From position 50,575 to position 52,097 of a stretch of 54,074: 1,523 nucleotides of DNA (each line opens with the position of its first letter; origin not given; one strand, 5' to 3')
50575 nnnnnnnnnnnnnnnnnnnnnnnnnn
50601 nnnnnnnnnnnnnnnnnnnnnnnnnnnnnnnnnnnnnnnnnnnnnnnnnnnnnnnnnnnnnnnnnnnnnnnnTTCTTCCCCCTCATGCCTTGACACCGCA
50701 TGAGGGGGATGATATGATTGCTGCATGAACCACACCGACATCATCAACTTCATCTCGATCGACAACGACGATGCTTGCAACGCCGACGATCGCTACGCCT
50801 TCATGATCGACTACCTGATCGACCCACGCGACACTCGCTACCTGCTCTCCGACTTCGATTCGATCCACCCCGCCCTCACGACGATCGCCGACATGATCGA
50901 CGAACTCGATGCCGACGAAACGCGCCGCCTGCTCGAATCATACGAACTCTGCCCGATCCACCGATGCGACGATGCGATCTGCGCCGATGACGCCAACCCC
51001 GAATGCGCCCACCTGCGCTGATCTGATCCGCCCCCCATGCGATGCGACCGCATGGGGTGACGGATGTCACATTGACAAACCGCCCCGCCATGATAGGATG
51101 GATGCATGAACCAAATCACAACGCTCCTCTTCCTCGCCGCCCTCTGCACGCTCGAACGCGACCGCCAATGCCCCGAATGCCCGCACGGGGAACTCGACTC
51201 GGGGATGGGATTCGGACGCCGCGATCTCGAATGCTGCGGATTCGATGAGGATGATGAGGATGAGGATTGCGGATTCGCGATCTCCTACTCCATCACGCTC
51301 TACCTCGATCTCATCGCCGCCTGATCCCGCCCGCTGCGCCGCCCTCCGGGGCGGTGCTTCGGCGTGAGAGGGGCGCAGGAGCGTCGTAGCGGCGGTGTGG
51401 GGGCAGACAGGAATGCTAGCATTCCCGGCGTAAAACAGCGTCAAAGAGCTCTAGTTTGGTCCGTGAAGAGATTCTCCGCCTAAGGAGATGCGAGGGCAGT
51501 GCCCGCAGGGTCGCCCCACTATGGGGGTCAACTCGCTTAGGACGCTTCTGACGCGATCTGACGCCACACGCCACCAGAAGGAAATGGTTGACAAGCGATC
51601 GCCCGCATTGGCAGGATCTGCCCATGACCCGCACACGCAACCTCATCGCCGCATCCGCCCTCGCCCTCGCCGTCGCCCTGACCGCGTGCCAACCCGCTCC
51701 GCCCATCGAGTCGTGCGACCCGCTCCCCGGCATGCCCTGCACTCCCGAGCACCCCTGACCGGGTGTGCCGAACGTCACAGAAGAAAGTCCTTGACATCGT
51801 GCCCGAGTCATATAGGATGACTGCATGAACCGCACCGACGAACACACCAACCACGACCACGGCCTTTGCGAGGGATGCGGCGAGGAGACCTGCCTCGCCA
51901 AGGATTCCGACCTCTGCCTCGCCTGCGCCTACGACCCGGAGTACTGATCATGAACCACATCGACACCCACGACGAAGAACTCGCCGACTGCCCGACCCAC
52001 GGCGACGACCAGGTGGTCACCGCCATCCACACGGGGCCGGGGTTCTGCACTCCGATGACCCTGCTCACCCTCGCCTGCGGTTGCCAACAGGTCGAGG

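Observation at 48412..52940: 4.5-kb array of autonomous mini transcription units separated by homologous stop-rich spacers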

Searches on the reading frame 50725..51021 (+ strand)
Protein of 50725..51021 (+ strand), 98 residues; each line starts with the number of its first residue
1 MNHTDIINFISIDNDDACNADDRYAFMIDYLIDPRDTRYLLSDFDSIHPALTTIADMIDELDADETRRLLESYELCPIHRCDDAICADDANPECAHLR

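Call 11: search_protein_families(library=pfam, max_evalue=0.1, proteins=[window:50725-51021:+])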
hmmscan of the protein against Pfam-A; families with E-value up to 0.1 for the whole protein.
window:50725-51021:+ (98 aa): 0 families

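Call 12: search_protein_families(library=phrogs, max_evalue=0.1, proteins=[window:50725-51021:+])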
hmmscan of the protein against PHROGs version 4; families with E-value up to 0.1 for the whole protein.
window:50725-51021:+ (98 aa): 0 families

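Call 76: find_homologous_proteins(query=window:50725-51021:+, max_evalue=0.001)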
Query window:50725-51021:+ (98 aa): 3 proteins with E <= 0.001 among 4 candidates.
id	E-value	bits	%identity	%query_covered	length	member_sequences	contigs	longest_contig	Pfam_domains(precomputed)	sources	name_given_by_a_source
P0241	1.5e-57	210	99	100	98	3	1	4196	-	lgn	-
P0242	4.7e-46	173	84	100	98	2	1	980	-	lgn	-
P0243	5.3e-21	93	100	47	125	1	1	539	-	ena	-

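Call 98: predict_structure(alignment_id=A8)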
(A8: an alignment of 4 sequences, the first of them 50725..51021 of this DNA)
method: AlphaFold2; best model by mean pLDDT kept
length: 98 residues; sequences in the alignment: 4
mean_pLDDT: 57.2   pTM: 0.41
mean pLDDT of the five models: 57.2, 47.9, 47.0, 45.8, 43.7
residues with pLDDT >= 90: 0; 70-90: 9; 50-70: 60; < 50: 29
segments of 3 or more residues with pLDDT < 50: 12-19, 74-88, 95-98
pLDDT, mean of each block of 10 residues (from residue 1): 56 46 62 65 59 71 68 48 48 49
secondary structure, 60 per line:
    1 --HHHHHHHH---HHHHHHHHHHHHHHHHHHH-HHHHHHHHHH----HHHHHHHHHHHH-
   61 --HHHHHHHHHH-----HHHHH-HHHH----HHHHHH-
elements in order: H3-10 H14-32 H34-43 H48-59 H63-72 H78-82 H84-87 H92-97

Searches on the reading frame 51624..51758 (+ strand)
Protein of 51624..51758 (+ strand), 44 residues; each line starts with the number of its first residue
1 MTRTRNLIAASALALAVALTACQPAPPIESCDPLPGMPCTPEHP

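Call 11: search_protein_families(library=pfam, max_evalue=0.1, proteins=[window:51624-51758:+])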
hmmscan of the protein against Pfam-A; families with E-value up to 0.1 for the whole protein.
window:51624-51758:+ (44 aa): 0 families

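Call 12: search_protein_families(library=phrogs, max_evalue=0.1, proteins=[window:51624-51758:+])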
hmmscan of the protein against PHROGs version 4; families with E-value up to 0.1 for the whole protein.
window:51624-51758:+ (44 aa): 2 families
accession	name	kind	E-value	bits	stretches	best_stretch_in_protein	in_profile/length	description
phrog_542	-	unknown function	0.014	17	1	7-26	4-25/97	-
phrog_3641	-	unknown function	0.053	14.8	1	7-28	9-30/69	-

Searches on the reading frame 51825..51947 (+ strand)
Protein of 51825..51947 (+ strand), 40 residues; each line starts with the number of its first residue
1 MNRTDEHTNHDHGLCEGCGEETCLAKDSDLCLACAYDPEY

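Call 11: search_protein_families(library=pfam, max_evalue=0.1, proteins=[window:51825-51947:+])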
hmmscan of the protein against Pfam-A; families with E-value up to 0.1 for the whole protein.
window:51825-51947:+ (40 aa): 1 family
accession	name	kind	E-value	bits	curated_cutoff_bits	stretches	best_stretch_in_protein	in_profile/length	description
PF01907.25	Ribosomal_L37e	-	0.0045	17.5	27.6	1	7-38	10-39/53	Ribosomal protein L37e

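Call 12: search_protein_families(library=phrogs, max_evalue=0.1, proteins=[window:51825-51947:+])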
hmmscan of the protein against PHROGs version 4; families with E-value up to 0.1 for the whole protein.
window:51825-51947:+ (40 aa): 0 families
